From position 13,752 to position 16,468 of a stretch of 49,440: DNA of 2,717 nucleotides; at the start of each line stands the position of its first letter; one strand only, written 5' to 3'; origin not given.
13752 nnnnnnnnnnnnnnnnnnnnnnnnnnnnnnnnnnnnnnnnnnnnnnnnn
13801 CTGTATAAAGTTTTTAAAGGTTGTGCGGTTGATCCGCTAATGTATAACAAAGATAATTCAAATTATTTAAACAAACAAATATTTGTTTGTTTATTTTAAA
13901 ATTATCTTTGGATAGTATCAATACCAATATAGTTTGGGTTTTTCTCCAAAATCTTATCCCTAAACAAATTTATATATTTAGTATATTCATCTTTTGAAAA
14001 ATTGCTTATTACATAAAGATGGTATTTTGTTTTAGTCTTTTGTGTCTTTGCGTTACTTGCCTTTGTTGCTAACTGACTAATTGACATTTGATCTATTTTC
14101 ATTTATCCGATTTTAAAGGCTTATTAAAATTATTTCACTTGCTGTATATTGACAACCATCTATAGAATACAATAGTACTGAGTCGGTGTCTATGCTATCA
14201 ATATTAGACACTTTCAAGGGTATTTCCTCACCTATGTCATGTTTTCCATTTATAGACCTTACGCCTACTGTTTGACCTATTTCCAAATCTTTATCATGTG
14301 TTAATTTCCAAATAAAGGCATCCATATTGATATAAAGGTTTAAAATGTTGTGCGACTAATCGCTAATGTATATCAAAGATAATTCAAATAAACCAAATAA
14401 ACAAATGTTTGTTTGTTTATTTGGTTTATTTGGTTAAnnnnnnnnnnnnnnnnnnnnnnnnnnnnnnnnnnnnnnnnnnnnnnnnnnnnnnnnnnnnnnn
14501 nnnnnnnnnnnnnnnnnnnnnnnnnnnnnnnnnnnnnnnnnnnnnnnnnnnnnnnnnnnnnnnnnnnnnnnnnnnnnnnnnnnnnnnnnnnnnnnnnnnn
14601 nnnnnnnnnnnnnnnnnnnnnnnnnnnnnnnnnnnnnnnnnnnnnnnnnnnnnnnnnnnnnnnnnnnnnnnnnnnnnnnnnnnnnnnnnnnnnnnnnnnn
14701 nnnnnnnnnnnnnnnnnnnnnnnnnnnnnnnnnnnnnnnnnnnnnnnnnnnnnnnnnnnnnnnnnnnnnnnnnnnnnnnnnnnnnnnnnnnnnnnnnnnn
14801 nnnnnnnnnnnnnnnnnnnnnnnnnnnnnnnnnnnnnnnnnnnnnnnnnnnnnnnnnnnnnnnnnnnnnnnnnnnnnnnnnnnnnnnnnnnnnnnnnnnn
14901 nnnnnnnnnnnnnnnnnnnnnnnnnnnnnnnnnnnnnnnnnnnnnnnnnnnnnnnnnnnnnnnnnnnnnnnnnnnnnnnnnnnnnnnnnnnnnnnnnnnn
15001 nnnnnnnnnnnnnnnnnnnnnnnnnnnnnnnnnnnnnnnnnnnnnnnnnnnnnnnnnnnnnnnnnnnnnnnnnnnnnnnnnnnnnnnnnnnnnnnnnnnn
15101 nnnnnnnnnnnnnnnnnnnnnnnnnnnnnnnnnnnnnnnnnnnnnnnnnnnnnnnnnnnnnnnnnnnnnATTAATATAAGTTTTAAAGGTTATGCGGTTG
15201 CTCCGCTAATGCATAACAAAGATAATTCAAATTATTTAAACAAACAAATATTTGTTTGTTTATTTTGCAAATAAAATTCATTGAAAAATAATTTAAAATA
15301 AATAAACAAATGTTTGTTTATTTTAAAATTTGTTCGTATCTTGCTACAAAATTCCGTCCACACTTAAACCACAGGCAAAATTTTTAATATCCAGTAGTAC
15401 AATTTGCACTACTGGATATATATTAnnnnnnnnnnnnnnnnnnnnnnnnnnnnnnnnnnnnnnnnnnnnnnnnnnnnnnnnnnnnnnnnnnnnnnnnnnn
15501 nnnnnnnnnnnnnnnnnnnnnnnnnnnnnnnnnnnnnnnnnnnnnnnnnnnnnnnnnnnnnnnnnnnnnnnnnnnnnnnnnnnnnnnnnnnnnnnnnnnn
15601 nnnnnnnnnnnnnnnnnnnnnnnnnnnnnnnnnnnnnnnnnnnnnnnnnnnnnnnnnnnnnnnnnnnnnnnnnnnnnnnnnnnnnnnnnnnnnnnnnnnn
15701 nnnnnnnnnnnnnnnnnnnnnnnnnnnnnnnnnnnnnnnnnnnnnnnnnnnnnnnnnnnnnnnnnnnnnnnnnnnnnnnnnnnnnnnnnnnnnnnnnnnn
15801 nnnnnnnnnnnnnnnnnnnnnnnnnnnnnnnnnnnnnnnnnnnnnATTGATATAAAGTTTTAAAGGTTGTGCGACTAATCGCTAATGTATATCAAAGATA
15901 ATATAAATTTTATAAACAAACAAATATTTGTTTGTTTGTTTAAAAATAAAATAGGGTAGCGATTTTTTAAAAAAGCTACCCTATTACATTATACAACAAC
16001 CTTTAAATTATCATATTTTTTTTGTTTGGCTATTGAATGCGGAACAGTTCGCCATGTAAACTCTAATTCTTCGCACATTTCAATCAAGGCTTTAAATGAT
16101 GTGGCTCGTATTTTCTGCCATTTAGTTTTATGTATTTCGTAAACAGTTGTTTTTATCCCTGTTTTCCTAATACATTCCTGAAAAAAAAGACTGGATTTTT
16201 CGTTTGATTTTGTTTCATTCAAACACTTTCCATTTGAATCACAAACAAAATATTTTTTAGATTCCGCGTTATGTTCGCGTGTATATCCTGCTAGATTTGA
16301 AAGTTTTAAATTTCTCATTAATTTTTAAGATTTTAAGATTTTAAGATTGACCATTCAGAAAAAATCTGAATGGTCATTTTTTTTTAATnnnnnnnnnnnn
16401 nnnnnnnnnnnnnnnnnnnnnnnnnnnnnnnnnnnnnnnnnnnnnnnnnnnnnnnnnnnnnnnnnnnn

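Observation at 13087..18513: Eleven near-identical ~95-bp promoter/operator/leader cassettes each driving an unrelated small gene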

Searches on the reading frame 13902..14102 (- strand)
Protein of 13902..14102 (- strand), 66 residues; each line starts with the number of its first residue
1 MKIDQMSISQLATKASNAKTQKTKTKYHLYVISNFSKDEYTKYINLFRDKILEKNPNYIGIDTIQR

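Call 15: search_protein_families(library=pfam, max_evalue=0.01, proteins=[window:13902-14102:-])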
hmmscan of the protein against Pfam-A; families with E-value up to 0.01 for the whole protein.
window:13902-14102:- (66 aa): 0 families

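Call 46: search_protein_families(library=phrogs, max_evalue=0.001, proteins=[window:13902-14102:-])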
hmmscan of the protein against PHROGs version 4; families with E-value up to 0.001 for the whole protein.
window:13902-14102:- (66 aa): 0 families

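Call 85: predict_structure(protein=window:13902-14102:-)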
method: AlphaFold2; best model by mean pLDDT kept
length: 66 residues; sequences in the alignment: 1
mean_pLDDT: 84.2   pTM: 0.69
mean pLDDT of the five models: 84.2, 78.2, 69.8, 66.7, 63.4
residues with pLDDT >= 90: 39; 70-90: 17; 50-70: 7; < 50: 3
segments of 3 or more residues with pLDDT < 50: 64-66
pLDDT, mean of each block of 10 residues (from residue 1): 85 92 92 93 91 75 48
secondary structure, 60 per line:
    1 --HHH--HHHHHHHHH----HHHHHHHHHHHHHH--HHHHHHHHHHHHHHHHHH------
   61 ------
elements in order: H8-16 H21-34 H37-54

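Call 88: fold_search(model_id=the predicted structure, library=pdb)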
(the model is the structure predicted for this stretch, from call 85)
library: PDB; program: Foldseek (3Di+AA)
matches with E <= 10: 29; with E <= 0.001: 0
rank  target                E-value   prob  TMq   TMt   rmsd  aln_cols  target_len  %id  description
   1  8ro2_TF               2.1e+00  0.23  0.42  0.07  10.8        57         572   21  Integrative Structure of the human intron lariat Spliceosome (ILS'') (released 2024-09-18)
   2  7shk_A                4.2e+00  0.15  0.40  0.05   8.7        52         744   12  Structure of Xenopus laevis CRL2Lrr1 (State 1) (released 2021-12-08)
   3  9nlt_A                4.4e+00  0.21  0.42  0.49   3.1        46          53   15  Crystal Structure of Flpp3-minibinder687 Complex (released 2025-10-22)
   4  1mmo_G                4.7e+00  0.28  0.52  0.23   4.6        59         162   15  CRYSTAL STRUCTURE OF A BACTERIAL NON-HAEM IRON HYDROXYLASE THAT CATALYSES THE BIOLOGICAL OXIDATION OF METHANE (released 1995-02-27)
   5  9aye                  5.3e+00  0.09  0.36  0.27   8.0        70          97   14  FIS1 T34D Covalent inhibitor complex (released 2025-05-21)
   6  9uaq_F                6.0e+00  0.21  0.53  0.19   3.7        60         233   22  CryoEM structure of GFP-like protein from Aequorea coerulescens with Trimbody (released 2026-02-11)
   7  3iug_B                6.0e+00  0.08  0.34  0.15   6.6        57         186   14  Crystal structure of the RhoGAP domain of RICS (released 2009-09-29)
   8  3j6b_L                6.3e+00  0.20  0.48  0.16   3.2        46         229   13  Structure of the yeast mitochondrial large ribosomal subunit (released 2014-04-09)
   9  8k9i_C                6.3e+00  0.18  0.48  0.06   2.9        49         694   12  Structure of CUL3-RBX1-KLHL22 complex without CUL3 NA motif (released 2024-05-29)
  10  3ph0_C                6.7e+00  0.12  0.41  0.47   3.3        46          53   11  Crystal structure of the heteromolecular chaperone, AscE-AscG, from the type III secretion system in Aeromonas hydroph (released 2011-07-20)
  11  3hxb_A                6.7e+00  0.10  0.41  0.13   5.2        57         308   19  Engineered RabGGTase in complex with a peptidomimetic inhibitor (compound 6) (released 2009-09-08)
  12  5k7v_A                6.7e+00  0.05  0.26  0.08   9.6        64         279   17  Computational Design of Self-Assembling Cyclic Protein Homooligomers (released 2017-04-12)
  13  9hlz_LL               7.1e+00  0.15  0.47  0.16   3.3        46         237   13  Translational activators Aep1, Aep2 and Atp25 in complex with mRNA and the yeast mitochondrial ribosome (released 2025-12-17)
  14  3w3w_A                7.1e+00  0.09  0.36  0.03   5.1        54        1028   13  Crystal structure of Kap121p bound to Ste12p (released 2013-04-10)
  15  2ee5_MODEL_1_A        8.5e+00  0.07  0.34  0.13   5.7        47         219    8  Solution structure of the N-teruminus extended RhoGAP domain from human Rho GTPase activating protein 5 varian (released 2007-08-21)
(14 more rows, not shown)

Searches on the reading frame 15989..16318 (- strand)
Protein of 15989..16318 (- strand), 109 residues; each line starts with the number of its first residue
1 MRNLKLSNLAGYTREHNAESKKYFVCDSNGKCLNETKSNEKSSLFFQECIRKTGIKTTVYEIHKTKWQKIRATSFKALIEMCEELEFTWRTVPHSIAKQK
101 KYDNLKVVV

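Call 15: search_protein_families(library=pfam, max_evalue=0.01, proteins=[window:15989-16318:-])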
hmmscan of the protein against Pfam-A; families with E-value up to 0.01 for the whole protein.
window:15989-16318:- (109 aa): 0 families

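Call 46: search_protein_families(library=phrogs, max_evalue=0.001, proteins=[window:15989-16318:-])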
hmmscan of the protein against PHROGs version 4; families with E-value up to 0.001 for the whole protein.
window:15989-16318:- (109 aa): 0 families

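Call 80: search_solved_structures(query=window:15989-16318:-, max_evalue=1)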
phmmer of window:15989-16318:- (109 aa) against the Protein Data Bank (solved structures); distinct sequences matched with E-value up to 1: 0.

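Call 87: predict_structure(protein=window:15989-16318:-)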
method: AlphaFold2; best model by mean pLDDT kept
length: 109 residues; sequences in the alignment: 1
mean_pLDDT: 44.1   pTM: 0.33
mean pLDDT of the five models: 44.1, 40.9, 39.4, 38.0, 36.7
residues with pLDDT >= 90: 0; 70-90: 0; 50-70: 37; < 50: 72
segments of 3 or more residues with pLDDT < 50: 1-12, 27-30, 35-44, 54-76, 89-109
pLDDT, mean of each block of 10 residues (from residue 1): 31 52 51 47 51 44 40 47 54 37 29
secondary structure, 60 per line:
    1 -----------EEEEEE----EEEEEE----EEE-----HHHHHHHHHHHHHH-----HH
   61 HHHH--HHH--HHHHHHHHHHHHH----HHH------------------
elements in order: E12-17 E22-27 E32-34 H40-53 H59-64 H72-84
